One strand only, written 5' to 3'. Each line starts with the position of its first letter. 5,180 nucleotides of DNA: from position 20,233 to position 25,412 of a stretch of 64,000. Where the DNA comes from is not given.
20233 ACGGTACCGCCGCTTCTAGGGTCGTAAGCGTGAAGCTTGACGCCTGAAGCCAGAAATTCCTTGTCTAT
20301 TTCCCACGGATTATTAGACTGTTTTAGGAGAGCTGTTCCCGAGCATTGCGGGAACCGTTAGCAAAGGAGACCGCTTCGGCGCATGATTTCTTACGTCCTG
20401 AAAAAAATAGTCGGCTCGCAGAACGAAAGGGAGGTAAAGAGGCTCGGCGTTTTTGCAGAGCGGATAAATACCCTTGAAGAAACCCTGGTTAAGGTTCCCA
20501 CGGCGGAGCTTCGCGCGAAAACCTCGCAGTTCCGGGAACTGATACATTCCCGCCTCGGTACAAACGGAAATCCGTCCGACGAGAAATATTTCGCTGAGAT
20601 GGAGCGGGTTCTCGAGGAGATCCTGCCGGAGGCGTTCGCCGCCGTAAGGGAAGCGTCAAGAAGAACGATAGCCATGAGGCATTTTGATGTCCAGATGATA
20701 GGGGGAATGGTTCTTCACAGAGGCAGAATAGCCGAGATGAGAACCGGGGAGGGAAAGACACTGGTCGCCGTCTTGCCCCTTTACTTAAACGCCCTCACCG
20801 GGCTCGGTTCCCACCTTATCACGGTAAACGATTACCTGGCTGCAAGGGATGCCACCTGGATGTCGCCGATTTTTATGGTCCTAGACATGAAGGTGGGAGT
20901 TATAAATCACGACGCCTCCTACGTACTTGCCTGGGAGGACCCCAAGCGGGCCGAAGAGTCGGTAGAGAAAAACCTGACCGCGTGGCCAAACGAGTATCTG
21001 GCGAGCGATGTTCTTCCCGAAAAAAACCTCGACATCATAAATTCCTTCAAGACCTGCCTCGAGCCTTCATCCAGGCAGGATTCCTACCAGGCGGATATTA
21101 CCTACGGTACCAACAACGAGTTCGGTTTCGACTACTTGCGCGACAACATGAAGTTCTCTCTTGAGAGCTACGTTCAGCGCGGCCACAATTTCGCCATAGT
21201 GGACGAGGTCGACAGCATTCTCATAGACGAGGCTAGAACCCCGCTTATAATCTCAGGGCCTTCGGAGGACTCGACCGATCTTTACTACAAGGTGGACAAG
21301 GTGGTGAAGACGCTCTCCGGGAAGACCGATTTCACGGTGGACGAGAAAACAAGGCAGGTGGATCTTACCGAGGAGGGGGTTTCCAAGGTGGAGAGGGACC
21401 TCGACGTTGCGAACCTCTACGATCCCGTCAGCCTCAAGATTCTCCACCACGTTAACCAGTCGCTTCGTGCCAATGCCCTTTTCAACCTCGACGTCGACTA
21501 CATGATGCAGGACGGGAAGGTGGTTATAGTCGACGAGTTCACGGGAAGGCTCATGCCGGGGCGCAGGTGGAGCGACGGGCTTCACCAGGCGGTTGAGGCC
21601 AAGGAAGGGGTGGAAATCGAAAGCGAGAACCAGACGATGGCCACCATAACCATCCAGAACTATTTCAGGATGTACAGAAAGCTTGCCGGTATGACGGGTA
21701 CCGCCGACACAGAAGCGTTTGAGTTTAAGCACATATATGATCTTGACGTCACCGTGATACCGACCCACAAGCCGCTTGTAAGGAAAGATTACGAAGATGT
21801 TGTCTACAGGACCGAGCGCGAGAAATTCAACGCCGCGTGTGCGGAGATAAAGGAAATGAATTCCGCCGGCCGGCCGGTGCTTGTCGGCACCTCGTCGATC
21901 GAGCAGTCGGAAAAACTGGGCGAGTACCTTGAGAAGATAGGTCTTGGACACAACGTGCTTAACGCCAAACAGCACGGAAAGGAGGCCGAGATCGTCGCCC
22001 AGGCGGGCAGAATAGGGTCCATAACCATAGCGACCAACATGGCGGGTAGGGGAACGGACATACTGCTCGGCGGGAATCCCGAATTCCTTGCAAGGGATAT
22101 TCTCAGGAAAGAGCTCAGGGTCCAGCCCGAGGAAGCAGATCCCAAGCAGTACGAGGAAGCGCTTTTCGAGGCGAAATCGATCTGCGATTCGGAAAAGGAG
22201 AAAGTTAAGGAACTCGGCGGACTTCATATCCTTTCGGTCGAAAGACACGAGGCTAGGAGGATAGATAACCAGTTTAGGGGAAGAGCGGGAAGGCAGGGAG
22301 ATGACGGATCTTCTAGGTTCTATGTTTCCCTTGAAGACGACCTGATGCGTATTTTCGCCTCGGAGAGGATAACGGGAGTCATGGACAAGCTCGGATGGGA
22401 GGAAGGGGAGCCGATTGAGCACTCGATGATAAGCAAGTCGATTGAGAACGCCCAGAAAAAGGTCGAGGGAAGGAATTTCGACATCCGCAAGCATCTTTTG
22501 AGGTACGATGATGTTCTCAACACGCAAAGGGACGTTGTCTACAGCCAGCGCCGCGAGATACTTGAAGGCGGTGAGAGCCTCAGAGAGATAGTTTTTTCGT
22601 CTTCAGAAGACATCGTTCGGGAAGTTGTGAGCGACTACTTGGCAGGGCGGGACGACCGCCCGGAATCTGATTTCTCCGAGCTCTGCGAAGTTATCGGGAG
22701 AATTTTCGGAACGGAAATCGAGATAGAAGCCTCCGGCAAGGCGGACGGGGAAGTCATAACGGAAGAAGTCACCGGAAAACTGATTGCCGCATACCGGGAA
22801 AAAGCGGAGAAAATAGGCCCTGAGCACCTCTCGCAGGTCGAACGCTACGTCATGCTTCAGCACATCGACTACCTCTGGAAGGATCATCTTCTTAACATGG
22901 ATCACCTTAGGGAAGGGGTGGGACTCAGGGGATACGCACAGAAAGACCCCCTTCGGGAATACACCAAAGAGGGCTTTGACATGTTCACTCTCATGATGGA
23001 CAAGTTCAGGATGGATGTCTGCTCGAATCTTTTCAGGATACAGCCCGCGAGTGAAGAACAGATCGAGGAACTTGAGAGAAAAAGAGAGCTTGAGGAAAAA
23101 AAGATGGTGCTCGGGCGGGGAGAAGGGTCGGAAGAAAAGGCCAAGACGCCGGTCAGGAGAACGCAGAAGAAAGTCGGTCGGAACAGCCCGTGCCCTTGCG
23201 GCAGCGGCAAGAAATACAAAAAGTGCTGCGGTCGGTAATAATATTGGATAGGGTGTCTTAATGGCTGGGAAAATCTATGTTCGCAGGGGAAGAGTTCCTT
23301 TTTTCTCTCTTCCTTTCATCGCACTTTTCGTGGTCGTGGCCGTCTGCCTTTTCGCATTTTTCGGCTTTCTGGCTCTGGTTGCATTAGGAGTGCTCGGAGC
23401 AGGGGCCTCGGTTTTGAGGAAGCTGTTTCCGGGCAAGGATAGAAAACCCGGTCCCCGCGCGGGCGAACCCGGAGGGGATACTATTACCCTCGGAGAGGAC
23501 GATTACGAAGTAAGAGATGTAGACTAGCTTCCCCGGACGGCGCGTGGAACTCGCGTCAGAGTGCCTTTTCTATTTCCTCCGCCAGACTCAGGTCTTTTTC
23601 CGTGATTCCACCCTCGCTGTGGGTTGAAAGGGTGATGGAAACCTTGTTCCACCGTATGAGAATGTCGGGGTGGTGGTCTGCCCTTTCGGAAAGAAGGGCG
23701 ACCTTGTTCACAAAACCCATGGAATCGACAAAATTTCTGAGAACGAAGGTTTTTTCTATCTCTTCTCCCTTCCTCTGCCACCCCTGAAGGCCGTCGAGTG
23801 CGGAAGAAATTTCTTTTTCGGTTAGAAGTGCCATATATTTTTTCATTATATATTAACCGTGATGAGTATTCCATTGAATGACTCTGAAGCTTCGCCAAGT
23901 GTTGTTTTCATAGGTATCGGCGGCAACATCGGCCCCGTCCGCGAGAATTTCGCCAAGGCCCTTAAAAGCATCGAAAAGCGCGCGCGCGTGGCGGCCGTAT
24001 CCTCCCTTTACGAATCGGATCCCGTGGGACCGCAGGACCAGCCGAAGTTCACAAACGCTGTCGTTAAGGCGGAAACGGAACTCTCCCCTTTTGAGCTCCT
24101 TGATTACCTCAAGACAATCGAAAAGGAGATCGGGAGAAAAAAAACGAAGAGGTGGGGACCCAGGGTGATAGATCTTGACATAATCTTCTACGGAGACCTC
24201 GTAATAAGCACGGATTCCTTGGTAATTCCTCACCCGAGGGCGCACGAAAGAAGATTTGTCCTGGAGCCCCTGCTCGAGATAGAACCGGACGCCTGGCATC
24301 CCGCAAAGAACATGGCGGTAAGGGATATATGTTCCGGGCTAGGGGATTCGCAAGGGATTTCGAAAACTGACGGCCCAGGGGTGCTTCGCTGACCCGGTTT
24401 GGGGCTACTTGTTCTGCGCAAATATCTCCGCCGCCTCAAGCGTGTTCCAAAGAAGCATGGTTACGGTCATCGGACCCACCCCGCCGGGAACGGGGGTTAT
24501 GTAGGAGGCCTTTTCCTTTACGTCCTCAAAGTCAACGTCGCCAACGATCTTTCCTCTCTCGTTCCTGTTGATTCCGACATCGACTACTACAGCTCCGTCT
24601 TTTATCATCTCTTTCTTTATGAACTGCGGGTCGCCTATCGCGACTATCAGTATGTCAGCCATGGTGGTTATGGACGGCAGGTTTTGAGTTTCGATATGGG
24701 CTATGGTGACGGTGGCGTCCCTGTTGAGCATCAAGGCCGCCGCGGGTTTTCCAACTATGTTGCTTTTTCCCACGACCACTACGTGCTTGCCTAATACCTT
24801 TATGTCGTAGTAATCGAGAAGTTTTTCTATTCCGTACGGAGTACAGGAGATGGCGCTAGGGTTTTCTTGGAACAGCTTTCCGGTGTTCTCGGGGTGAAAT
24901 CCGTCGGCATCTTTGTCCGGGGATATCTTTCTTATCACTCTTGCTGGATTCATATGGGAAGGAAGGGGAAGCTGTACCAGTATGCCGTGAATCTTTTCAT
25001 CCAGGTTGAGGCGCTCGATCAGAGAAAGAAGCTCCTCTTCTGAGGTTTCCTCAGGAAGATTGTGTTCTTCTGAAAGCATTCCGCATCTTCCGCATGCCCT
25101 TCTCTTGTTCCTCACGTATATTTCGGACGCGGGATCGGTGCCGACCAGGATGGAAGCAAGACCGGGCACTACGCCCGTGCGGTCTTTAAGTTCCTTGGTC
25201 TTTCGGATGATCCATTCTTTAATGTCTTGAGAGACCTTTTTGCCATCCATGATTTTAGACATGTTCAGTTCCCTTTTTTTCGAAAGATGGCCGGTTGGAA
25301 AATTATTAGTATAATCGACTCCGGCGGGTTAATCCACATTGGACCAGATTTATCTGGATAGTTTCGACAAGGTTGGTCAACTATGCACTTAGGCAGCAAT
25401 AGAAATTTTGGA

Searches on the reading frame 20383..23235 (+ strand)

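Call 52: search_protein_families(library=pfam, proteins=[window:20383-23235:+], max_evalue=0.00001)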
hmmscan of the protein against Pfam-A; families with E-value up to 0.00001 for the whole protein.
window:20383-23235:+ (951 aa): 5 families
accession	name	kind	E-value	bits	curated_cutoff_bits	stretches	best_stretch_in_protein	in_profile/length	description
PF07517.20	SecA_DEAD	-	2.2e-120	401.7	24.6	1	6-449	1-290/290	SecA DEAD-like domain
PF21090.3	P-loop_SecA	-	1.3e-86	289.9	27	1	464-675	1-205/205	SecA P-loop domain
PF07516.18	SecA_SW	-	6e-69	232.6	26.7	1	677-887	1-200/200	SecA Wing and Scaffold domain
PF01043.26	SecA_PP_bind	-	1.7e-43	148.1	23.5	1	297-405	2-110/110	SecA preprotein cross-linking domain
PF02810.21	SEC-C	-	4.4e-09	36.5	20.4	1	933-951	1-19/19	SEC-C motif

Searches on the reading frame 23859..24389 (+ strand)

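Call 36: search_protein_families(library=ncbifam, proteins=[window:23859-24389:+], max_evalue=1e-10)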
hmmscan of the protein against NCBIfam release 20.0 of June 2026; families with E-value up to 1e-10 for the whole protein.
window:23859-24389:+ (177 aa): 3 families
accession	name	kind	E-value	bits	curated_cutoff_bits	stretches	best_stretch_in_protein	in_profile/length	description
TIGR01498.1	folK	equivalog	6.7e-44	149.1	54.1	1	16-143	1-128/128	2-amino-4-hydroxy-6-hydroxymethyldihydropteridine diphosphokinase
NF007595.0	PRK10239.1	equivalog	6.2e-35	120.3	252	1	15-152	3-143/159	2-amino-4-hydroxy-6-hydroxymethyldihydropteridine diphosphokinase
NF010692.0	PRK14092.1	equivalog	1.4e-30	106.2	234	1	14-146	8-141/163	2-amino-4-hydroxy-6-hydroxymethyldihydropteridine diphosphokinase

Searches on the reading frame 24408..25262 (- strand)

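Call 36: search_protein_families(library=ncbifam, proteins=[window:24408-25262:-], max_evalue=1e-10)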
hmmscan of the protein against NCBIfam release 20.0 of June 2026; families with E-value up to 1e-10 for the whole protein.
window:24408-25262:- (285 aa): 30 families (the best 25 are shown)
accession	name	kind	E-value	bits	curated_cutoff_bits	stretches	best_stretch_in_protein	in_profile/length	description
NF010787.0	PRK14191.1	equivalog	6.7e-116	386.4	423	1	3-280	2-279/285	bifunctional methylenetetrahydrofolate dehydrogenase/methenyltetrahydrofolate cyclohydrolase FolD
NF010776.0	PRK14179.1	equivalog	7.9e-116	386.1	445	1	1-279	1-279/284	bifunctional methylenetetrahydrofolate dehydrogenase/methenyltetrahydrofolate cyclohydrolase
NF008058.0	PRK10792.1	equivalog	5.4e-114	380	355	1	2-281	3-282/285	bifunctional methylenetetrahydrofolate dehydrogenase/methenyltetrahydrofolate cyclohydrolase FolD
NF010786.0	PRK14189.1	subfamily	7.8e-113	376.3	421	1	2-283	3-283/285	bifunctional methylenetetrahydrofolate dehydrogenase/methenyltetrahydrofolate cyclohydrolase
NF010773.0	PRK14176.1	equivalog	1.2e-110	369.5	437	1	2-279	8-284/287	bifunctional 5,10-methylene-tetrahydrofolate dehydrogenase/ 5,10-methylene-tetrahydrofolate cyclohydrolase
NF010785.0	PRK14188.1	subfamily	1.8e-110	368.5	396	1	1-280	2-288/297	bifunctional methylenetetrahydrofolate dehydrogenase/methenyltetrahydrofolate cyclohydrolase FolD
NF010780.0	PRK14183.1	equivalog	1.1e-108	362.8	480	1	3-282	2-281/283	bifunctional 5,10-methylene-tetrahydrofolate dehydrogenase/ 5,10-methylene-tetrahydrofolate cyclohydrolase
NF010783.0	PRK14186.1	equivalog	1.2e-106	356.2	333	1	1-277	1-281/297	bifunctional methylenetetrahydrofolate dehydrogenase/methenyltetrahydrofolate cyclohydrolase FolD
NF010781.0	PRK14184.1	equivalog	1.9e-103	345.5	438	1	3-278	2-280/286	bifunctional 5,10-methylene-tetrahydrofolate dehydrogenase/ 5,10-methylene-tetrahydrofolate cyclohydrolase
NF010771.0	PRK14174.1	equivalog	2.2e-102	342.2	530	1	4-278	3-289/295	bifunctional 5,10-methylene-tetrahydrofolate dehydrogenase/ 5,10-methylene-tetrahydrofolate cyclohydrolase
NF010766.0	PRK14169.1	equivalog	3.8e-101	338.3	450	1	1-278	1-277/283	bifunctional methylenetetrahydrofolate dehydrogenase/methenyltetrahydrofolate cyclohydrolase FolD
NF010777.0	PRK14180.1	equivalog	1.1e-99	333.5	544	1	4-279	3-278/282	bifunctional 5,10-methylene-tetrahydrofolate dehydrogenase/ 5,10-methylene-tetrahydrofolate cyclohydrolase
NF010767.0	PRK14170.1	equivalog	5.5e-99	330.8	559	1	1-279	1-278/284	bifunctional methylenetetrahydrofolate dehydrogenase/methenyltetrahydrofolate cyclohydrolase FolD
NF010770.0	PRK14173.1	equivalog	3.3e-98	328.4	411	1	3-280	4-280/287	bifunctional 5,10-methylene-tetrahydrofolate dehydrogenase/ 5,10-methylene-tetrahydrofolate cyclohydrolase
NF010763.0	PRK14166.1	equivalog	4.4e-97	324.5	501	1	4-278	3-277/282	bifunctional 5,10-methylene-tetrahydrofolate dehydrogenase/ 5,10-methylene-tetrahydrofolate cyclohydrolase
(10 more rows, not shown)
